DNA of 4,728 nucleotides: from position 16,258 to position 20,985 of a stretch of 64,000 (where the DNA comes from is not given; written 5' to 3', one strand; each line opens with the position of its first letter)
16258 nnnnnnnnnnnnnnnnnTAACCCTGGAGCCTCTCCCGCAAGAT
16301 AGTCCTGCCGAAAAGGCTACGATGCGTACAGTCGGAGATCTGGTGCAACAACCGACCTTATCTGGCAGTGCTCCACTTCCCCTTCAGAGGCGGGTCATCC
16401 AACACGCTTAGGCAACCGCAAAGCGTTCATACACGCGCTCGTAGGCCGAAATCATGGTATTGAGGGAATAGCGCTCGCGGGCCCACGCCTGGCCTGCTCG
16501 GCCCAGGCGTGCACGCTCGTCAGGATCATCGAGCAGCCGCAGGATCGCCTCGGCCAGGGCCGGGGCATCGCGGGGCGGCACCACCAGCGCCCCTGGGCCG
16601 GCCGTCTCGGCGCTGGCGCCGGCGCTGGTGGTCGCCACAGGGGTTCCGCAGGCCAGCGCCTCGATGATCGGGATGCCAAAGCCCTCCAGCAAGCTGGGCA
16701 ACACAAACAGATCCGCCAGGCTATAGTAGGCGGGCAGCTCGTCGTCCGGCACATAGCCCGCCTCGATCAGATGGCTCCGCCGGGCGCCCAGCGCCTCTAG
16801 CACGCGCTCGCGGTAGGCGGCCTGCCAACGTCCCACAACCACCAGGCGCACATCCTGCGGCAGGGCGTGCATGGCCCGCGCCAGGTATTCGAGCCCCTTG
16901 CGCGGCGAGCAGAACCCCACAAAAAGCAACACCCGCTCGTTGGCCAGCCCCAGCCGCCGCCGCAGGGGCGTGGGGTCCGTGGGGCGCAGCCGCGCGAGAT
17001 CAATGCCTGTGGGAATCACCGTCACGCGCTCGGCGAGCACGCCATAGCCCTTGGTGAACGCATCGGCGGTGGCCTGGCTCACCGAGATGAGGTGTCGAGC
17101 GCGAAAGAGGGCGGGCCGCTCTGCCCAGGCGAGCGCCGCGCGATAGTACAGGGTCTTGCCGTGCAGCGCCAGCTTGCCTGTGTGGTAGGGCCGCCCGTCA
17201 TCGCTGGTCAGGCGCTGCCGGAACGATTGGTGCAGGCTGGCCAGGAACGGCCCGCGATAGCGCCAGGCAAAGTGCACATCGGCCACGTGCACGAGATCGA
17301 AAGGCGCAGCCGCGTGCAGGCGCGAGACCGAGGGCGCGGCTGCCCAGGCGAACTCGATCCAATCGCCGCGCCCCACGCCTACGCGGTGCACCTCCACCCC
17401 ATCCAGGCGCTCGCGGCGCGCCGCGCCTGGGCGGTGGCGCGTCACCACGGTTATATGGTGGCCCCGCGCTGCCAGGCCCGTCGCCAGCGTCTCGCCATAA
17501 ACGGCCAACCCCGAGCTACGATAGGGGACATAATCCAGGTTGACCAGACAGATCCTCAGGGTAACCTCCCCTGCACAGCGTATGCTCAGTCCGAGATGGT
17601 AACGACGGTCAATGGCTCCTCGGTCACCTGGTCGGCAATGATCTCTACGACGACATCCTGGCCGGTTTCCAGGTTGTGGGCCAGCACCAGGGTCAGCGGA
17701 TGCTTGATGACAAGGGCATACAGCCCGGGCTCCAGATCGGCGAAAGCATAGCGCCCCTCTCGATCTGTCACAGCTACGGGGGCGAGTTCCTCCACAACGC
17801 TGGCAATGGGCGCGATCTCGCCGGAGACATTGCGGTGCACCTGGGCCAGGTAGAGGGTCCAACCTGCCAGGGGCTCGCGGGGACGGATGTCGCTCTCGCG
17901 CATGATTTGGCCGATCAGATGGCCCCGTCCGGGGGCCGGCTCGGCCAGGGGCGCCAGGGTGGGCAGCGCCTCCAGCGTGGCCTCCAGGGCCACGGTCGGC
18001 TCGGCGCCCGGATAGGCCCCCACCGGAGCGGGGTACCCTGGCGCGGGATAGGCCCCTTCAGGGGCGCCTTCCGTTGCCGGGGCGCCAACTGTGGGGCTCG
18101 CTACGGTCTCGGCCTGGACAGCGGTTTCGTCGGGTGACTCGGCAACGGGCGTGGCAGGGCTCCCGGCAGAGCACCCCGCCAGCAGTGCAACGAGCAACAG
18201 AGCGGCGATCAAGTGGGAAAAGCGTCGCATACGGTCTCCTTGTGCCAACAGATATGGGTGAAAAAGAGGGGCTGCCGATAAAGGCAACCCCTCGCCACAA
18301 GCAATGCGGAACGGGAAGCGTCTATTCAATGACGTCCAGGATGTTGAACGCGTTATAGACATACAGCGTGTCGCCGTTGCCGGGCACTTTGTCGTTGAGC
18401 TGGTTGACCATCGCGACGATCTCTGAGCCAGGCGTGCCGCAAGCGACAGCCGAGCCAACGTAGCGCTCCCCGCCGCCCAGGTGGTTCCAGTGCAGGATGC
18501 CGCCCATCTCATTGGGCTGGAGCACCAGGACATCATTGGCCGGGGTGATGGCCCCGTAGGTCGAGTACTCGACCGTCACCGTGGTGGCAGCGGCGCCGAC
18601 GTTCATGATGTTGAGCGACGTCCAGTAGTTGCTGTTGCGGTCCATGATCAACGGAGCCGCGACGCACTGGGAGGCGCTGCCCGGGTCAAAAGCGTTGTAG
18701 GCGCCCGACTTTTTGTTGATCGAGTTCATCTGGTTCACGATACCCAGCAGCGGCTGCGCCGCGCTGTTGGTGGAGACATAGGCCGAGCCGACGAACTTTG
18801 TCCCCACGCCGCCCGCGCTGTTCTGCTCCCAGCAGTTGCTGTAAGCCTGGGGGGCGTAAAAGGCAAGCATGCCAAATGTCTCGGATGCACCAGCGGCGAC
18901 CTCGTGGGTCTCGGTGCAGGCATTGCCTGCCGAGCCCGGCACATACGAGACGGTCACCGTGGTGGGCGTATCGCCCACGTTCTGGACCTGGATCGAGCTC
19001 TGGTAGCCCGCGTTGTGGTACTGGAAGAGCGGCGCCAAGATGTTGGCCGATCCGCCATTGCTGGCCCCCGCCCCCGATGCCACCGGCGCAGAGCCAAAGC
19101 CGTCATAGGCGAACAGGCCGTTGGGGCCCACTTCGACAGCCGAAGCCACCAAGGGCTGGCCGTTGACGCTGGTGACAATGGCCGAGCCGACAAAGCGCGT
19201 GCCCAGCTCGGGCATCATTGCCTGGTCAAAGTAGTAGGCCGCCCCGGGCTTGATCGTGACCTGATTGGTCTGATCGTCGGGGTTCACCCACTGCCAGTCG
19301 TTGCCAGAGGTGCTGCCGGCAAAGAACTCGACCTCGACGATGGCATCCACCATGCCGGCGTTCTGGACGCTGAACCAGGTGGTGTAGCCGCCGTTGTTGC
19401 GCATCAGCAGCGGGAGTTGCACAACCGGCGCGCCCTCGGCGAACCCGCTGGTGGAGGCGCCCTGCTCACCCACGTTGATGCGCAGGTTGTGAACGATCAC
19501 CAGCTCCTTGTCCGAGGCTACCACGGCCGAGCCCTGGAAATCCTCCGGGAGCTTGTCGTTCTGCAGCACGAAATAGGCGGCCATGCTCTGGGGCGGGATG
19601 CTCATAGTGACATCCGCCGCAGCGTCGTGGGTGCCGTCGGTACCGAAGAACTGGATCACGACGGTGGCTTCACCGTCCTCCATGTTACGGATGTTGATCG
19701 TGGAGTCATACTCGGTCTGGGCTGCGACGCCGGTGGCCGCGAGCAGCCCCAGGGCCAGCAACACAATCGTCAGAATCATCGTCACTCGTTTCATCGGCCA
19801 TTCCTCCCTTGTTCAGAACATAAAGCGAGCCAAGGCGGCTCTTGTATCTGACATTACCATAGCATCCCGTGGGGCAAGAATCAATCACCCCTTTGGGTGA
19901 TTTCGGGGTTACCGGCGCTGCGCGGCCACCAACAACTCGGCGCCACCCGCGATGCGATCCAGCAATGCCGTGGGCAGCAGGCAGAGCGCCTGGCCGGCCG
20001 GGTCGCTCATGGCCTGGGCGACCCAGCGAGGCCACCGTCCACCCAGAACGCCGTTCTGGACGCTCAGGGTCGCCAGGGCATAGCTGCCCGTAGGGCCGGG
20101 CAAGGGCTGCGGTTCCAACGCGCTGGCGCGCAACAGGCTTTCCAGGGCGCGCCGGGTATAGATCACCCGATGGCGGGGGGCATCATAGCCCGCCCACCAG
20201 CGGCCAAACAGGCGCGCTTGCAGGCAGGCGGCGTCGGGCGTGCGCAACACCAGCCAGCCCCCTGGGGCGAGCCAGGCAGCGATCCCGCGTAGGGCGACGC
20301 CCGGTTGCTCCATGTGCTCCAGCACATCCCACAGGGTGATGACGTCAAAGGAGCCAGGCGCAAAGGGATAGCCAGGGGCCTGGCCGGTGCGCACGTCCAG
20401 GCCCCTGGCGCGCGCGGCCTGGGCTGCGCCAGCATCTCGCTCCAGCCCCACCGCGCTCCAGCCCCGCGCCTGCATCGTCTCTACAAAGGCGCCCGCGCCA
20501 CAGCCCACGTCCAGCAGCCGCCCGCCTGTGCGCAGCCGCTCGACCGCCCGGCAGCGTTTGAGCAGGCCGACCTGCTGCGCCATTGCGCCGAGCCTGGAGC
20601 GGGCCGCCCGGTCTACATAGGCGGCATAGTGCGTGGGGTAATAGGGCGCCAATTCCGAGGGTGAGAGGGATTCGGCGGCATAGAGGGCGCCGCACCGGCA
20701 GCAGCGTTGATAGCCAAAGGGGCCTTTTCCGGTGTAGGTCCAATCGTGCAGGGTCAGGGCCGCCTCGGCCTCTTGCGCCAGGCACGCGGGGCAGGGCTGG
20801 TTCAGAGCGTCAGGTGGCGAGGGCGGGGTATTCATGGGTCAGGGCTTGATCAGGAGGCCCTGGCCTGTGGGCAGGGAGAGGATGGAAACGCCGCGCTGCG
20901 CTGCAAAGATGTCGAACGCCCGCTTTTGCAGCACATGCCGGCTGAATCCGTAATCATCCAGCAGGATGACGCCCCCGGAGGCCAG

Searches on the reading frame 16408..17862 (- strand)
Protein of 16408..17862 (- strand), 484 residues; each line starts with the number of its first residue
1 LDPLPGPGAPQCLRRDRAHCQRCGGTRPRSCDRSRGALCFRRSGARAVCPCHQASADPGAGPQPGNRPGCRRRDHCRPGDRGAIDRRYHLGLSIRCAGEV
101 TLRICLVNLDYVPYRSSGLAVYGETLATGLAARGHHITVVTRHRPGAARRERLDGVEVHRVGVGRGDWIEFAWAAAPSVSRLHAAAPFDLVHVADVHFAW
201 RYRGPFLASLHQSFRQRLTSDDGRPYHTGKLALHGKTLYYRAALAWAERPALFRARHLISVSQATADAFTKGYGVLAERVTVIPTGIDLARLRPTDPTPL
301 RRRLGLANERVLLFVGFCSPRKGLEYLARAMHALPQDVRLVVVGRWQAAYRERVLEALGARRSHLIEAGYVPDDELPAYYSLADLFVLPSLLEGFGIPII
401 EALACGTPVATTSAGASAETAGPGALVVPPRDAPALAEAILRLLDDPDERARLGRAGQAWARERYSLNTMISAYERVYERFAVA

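Call 19: search_protein_families(library=pfam, proteins=[window:16408-17862:-])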
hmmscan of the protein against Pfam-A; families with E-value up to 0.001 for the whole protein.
window:16408-17862:- (484 aa): 7 families
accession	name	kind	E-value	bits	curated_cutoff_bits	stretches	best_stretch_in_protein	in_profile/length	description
PF00534.26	Glycos_transf_1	-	2.5e-34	118.7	26.4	1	304-459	9-171/172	Glycosyl transferases group 1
PF13692.12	Glyco_trans_1_4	-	3.6e-31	108.8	27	1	310-446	2-142/142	Glycosyl transferases group 1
PF13439.12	Glyco_transf_4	-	2.3e-26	93.2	28.5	1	117-291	2-170/170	Glycosyltransferase Family 4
PF13579.12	Glyco_trans_4_4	-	5e-20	72.9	29.7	1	118-286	2-158/158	Glycosyl transferase 4-like domain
PF20706.3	GT4-conflict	-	2.2e-10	40.5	26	1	279-413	173-312/385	Family 4 Glycosyltransferase in conflict systems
PF13524.12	Glyco_trans_1_2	-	2.3e-10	41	25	1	329-469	7-137/144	Glycosyl transferase-like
PF13477.12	Glyco_trans_4_2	-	0.00073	20.2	23.4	0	125-245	15-130/139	Glycosyl transferase 4-like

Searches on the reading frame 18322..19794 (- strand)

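Call 19: search_protein_families(library=pfam, proteins=[window:18322-19794:-])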
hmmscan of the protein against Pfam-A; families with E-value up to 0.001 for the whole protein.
window:18322-19794:- (490 aa): 1 family
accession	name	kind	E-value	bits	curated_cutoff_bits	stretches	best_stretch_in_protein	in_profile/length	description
PF18986.5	DUF5719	-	1e-05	25.3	26.2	0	22-73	57-108/319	Family of unknown function (DUF5719)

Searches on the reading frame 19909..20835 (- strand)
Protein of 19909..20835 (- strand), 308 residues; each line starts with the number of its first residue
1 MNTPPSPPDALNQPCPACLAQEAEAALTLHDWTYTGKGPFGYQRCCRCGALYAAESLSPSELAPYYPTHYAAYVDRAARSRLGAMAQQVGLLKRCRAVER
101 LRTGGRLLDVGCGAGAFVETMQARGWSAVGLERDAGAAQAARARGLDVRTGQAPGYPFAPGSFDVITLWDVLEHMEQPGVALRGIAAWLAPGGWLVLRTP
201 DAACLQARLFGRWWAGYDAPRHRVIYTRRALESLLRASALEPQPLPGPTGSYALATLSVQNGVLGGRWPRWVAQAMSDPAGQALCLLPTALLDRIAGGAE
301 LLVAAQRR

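Call 37: search_protein_families(library=pfam, proteins=[window:19909-20835:-], max_evalue=0.00001)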
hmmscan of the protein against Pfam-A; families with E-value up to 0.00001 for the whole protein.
window:19909-20835:- (308 aa): 6 families
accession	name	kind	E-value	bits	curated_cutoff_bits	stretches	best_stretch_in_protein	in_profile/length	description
PF13489.12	Methyltransf_23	-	4.2e-30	105.1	27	1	96-238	15-157/164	Methyltransferase domain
PF08241.18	Methyltransf_11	-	3.6e-16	60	21.2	1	108-197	1-95/95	Methyltransferase domain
PF08242.18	Methyltransf_12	-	5.8e-13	49.8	30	1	108-195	1-98/98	Methyltransferase domain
PF13649.12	Methyltransf_25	-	6.6e-13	49.6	27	1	108-193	2-97/97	Methyltransferase domain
PF07021.18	MetW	-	1.4e-08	35.1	21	1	99-182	9-95/193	Methionine biosynthesis protein MetW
PF13847.12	Methyltransf_31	-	2.8e-08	34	27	1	103-201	3-113/145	Methyltransferase domain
